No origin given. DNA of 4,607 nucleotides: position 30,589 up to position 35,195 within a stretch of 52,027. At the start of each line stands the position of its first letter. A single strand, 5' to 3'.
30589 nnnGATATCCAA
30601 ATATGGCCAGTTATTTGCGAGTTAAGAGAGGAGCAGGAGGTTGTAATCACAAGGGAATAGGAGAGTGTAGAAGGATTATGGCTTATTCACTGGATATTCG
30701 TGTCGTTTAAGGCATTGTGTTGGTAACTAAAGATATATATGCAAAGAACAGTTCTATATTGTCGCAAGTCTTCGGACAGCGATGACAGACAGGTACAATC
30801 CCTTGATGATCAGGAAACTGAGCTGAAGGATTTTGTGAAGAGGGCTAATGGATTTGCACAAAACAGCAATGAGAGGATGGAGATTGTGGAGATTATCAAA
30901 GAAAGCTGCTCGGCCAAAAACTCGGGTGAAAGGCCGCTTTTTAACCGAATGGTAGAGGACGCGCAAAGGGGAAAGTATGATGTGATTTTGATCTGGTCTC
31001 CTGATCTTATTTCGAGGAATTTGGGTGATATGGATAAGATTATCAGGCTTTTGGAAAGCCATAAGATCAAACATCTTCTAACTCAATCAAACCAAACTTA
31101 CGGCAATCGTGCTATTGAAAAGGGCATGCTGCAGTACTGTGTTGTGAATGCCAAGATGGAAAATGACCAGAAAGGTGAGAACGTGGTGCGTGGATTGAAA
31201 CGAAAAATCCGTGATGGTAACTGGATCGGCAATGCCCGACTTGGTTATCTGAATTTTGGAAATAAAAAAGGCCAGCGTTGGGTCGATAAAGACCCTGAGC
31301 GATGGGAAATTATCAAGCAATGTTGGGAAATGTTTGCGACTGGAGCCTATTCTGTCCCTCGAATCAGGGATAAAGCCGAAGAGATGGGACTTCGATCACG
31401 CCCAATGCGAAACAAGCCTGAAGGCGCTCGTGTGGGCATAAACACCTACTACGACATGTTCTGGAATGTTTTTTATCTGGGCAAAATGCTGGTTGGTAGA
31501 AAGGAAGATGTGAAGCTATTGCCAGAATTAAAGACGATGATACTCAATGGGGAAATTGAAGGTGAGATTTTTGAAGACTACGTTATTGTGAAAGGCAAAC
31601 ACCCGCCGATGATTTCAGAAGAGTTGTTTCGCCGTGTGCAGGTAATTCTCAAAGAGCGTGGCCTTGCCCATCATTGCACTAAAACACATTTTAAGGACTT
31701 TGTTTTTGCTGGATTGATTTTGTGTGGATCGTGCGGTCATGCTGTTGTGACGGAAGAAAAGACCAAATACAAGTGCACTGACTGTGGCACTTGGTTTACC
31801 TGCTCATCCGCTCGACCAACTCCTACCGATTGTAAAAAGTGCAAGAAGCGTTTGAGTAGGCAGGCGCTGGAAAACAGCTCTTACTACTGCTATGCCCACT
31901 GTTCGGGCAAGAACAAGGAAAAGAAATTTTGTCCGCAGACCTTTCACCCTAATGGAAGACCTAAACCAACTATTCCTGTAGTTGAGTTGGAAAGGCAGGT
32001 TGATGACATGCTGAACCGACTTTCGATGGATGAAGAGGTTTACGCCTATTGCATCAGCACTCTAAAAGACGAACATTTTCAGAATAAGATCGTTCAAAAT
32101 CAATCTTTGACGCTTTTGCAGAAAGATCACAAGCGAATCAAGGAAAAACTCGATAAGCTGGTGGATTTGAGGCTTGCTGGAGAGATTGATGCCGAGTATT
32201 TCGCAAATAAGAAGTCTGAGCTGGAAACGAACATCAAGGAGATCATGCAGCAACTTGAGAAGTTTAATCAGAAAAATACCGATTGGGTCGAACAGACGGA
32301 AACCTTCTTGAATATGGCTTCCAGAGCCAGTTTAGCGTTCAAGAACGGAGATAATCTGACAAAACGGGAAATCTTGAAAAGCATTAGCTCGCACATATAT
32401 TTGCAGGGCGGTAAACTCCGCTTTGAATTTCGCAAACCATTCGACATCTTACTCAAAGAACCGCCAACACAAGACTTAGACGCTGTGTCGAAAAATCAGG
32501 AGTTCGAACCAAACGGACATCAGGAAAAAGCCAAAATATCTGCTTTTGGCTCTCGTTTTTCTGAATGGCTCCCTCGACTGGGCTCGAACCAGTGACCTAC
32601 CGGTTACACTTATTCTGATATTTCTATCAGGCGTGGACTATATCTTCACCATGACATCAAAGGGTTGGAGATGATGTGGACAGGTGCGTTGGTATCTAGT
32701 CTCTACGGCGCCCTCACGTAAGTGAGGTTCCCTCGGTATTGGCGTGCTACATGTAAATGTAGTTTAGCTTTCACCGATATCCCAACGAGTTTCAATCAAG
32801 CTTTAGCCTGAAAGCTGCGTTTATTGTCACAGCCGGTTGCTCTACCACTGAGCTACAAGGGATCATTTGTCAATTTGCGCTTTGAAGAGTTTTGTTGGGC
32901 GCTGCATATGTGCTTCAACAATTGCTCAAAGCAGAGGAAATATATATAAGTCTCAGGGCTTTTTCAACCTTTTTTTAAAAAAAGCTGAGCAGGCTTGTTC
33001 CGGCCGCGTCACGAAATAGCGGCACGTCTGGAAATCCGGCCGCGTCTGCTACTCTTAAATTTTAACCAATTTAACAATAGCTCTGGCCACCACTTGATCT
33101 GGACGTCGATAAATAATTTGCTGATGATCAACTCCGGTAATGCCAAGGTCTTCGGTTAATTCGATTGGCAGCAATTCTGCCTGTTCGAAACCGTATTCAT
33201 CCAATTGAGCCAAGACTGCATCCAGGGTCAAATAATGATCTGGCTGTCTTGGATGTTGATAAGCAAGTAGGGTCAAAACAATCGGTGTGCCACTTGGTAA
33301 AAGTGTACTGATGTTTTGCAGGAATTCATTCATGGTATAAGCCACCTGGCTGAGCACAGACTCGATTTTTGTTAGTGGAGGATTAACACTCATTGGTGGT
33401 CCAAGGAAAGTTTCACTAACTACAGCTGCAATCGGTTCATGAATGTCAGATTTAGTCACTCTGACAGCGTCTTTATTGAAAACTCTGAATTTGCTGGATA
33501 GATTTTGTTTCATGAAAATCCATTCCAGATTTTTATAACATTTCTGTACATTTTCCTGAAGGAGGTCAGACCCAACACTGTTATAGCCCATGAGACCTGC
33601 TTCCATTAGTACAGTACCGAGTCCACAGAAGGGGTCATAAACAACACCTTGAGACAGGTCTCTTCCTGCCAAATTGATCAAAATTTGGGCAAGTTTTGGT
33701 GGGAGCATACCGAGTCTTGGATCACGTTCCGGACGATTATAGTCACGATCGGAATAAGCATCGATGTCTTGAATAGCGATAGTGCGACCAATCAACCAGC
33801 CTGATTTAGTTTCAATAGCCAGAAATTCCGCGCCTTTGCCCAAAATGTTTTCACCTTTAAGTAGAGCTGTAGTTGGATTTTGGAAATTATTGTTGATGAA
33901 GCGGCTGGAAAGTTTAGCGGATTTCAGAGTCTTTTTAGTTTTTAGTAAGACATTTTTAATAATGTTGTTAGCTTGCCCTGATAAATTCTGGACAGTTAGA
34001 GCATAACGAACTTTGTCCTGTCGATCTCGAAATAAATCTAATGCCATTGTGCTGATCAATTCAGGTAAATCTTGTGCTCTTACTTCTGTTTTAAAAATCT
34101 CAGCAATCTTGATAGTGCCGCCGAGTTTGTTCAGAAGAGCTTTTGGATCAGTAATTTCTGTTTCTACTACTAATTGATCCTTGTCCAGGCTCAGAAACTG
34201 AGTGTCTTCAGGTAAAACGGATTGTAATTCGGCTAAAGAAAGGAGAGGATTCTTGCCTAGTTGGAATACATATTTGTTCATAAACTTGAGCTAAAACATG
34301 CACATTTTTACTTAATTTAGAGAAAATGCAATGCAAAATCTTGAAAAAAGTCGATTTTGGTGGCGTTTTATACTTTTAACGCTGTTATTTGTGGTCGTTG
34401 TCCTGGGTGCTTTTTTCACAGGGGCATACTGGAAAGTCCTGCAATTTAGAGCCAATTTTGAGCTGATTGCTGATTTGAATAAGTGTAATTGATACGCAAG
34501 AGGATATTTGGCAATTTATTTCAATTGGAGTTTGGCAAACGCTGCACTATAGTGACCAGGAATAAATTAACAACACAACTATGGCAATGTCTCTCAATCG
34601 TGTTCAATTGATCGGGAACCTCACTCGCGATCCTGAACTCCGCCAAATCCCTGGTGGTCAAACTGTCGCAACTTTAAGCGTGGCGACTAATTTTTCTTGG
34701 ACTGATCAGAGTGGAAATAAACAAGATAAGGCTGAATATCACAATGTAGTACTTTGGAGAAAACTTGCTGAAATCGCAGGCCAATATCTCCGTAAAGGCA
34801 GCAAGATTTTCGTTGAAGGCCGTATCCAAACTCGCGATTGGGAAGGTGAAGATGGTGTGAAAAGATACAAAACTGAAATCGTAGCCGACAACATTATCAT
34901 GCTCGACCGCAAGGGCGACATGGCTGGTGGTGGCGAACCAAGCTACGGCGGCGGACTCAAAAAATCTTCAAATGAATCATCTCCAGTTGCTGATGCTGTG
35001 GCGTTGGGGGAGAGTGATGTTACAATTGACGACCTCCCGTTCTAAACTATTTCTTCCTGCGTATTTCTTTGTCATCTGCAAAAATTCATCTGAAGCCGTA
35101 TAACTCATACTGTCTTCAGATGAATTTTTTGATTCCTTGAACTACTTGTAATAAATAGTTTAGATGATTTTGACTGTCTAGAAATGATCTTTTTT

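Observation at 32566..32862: Group I intron inside the anticodon of tRNA-Asn(GUU)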

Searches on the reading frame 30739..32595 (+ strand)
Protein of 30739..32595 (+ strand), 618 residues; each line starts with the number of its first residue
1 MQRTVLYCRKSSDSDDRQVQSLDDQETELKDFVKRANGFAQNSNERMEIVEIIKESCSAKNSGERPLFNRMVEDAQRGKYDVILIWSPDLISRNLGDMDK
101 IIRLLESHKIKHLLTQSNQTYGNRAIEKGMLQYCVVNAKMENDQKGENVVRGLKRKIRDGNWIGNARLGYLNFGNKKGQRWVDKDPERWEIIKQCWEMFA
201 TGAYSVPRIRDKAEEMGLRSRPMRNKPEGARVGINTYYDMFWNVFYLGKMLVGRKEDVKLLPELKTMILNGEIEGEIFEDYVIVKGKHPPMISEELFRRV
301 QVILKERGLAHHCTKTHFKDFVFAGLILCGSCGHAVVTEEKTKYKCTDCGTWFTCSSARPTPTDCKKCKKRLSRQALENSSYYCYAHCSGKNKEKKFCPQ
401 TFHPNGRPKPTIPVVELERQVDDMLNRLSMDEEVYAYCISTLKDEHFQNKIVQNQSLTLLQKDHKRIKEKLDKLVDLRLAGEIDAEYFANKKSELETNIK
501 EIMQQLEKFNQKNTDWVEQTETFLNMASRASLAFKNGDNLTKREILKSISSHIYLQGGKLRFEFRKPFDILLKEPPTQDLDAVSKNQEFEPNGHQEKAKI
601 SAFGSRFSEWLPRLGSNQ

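Call 8: search_protein_families(library=pfam, proteins=[window:30739-32595:+])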
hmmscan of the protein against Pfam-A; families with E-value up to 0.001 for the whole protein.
window:30739-32595:+ (618 aa): 2 families
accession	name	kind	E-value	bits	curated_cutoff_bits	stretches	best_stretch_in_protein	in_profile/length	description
PF00239.26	Resolvase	-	1.4e-18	67.8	23.3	1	5-162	2-145/145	Resolvase, N terminal domain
PF07508.19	Recombinase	-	4.3e-09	37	21.1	1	186-307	1-102/102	Recombinase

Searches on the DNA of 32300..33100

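Call 4: search_rna_families(source=window, start=32300, end=33100, threshold=evalue, max_evalue=10, show_alignments=5)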
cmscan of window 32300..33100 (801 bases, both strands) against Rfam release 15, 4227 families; matches with E-value up to 10: 4.
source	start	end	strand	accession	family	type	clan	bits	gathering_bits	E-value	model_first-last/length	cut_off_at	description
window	32614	32838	-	RF00028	Intron_gpI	Intron;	-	46.7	50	1.2e-10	1-253/253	no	Group I catalytic intron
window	32419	32602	+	RF02194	HPnc0260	Gene; antisense;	-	24.1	59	7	1-156/156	no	Bacterial antisense RNA HPnc0260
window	32456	32522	-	RF02224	sX5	Gene; sRNA;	-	16.2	50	1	1-49/49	no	Xanthomonadaceae sRNA sX5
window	32338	32472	+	RF02267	Vax2os1_2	Gene; lncRNA;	-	6.9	55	1.2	315-466/466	no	Vax2os1 conserved region 2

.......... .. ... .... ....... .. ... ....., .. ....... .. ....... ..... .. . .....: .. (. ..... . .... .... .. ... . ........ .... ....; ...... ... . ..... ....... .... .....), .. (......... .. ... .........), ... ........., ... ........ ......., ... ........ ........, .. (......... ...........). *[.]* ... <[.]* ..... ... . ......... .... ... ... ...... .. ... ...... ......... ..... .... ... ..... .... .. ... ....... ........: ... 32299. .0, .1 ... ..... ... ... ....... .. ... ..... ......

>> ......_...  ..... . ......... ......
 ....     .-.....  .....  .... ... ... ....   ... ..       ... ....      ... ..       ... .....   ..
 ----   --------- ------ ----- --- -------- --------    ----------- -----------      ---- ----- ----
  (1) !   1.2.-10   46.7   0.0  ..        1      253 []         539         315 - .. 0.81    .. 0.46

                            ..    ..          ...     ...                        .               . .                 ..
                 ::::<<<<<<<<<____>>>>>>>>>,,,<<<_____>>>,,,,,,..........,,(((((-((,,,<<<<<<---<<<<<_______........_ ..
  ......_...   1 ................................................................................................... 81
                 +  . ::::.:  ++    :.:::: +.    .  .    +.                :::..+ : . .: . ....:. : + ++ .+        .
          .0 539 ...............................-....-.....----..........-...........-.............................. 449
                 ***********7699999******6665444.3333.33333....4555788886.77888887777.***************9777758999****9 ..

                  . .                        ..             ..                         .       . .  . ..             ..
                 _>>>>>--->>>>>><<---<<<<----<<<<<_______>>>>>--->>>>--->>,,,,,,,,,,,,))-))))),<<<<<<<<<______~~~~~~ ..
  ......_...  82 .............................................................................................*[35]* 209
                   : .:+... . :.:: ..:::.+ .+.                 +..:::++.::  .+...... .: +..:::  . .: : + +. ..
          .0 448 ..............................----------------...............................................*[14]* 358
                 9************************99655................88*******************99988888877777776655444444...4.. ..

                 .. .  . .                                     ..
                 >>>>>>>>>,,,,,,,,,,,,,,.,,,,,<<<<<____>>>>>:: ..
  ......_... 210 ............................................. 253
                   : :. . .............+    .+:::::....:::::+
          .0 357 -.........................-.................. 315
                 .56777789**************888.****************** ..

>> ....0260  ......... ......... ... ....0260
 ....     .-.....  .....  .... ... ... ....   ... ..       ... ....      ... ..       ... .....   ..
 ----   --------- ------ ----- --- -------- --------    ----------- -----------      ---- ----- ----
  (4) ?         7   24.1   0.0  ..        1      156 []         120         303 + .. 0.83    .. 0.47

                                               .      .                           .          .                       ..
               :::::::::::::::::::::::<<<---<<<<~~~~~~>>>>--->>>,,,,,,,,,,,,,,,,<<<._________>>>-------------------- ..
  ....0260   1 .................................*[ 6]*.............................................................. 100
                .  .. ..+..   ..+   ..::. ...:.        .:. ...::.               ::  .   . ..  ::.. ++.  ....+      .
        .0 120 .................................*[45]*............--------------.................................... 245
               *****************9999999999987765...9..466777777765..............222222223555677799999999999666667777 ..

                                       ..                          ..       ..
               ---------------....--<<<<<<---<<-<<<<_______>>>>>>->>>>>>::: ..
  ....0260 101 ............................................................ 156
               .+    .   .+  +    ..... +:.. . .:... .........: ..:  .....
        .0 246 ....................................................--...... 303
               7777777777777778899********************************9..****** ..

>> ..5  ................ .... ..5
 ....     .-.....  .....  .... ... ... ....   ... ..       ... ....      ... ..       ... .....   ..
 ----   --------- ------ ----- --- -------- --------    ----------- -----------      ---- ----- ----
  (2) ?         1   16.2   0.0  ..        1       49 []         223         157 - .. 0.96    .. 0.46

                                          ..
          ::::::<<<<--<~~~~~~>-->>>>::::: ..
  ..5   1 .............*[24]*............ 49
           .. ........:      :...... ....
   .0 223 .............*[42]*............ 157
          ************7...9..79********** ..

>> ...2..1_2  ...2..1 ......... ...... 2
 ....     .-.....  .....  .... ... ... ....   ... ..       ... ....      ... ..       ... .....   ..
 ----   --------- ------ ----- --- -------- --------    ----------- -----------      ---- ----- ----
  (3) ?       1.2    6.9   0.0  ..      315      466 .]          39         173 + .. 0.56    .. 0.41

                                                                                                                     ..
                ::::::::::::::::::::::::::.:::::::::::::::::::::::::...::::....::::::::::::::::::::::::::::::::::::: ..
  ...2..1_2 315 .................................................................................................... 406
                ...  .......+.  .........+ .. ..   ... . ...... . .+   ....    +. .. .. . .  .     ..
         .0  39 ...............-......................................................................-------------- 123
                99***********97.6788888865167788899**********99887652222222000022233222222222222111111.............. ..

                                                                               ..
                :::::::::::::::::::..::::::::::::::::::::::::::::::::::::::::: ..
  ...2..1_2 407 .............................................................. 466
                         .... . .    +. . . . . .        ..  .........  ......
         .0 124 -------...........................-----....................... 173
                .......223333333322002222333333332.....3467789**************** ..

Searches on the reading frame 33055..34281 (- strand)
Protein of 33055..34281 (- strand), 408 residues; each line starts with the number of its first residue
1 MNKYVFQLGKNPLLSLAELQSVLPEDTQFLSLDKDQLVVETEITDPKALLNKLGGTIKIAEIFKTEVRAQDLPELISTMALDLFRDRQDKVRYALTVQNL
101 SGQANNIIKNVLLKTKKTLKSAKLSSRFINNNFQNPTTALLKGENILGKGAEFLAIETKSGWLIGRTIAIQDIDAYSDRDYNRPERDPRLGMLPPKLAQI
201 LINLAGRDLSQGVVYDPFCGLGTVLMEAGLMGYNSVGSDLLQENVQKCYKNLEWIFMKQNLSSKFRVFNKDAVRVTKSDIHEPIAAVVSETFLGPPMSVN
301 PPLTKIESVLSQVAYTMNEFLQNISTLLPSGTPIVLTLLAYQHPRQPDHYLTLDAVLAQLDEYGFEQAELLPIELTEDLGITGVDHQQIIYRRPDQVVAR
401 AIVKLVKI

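Call 8: search_protein_families(library=pfam, proteins=[window:33055-34281:-])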
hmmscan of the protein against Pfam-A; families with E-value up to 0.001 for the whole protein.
window:33055-34281:- (408 aa): 2 families
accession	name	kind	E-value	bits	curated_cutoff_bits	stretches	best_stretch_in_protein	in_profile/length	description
PF01170.24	UPF0020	-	9.1e-09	35.7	22.3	1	191-271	10-85/197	RMKL-like, methyltransferase domain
PF01555.25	N6_N4_Mtase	-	5.1e-05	23.8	26.7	1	193-246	166-217/221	DNA methylase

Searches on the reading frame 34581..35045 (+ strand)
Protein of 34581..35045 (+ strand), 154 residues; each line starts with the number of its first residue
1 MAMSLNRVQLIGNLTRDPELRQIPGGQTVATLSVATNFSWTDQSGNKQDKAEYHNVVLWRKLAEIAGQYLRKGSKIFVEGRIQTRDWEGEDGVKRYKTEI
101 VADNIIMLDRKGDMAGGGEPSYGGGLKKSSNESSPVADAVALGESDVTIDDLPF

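Call 8: search_protein_families(library=pfam, proteins=[window:34581-35045:+])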
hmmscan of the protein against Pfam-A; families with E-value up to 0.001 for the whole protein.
window:34581-35045:+ (154 aa): 1 family
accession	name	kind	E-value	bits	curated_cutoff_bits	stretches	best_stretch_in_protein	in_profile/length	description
PF00436.31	SSB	-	3.1e-39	133.7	26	1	5-108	1-104/104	Single-strand binding protein family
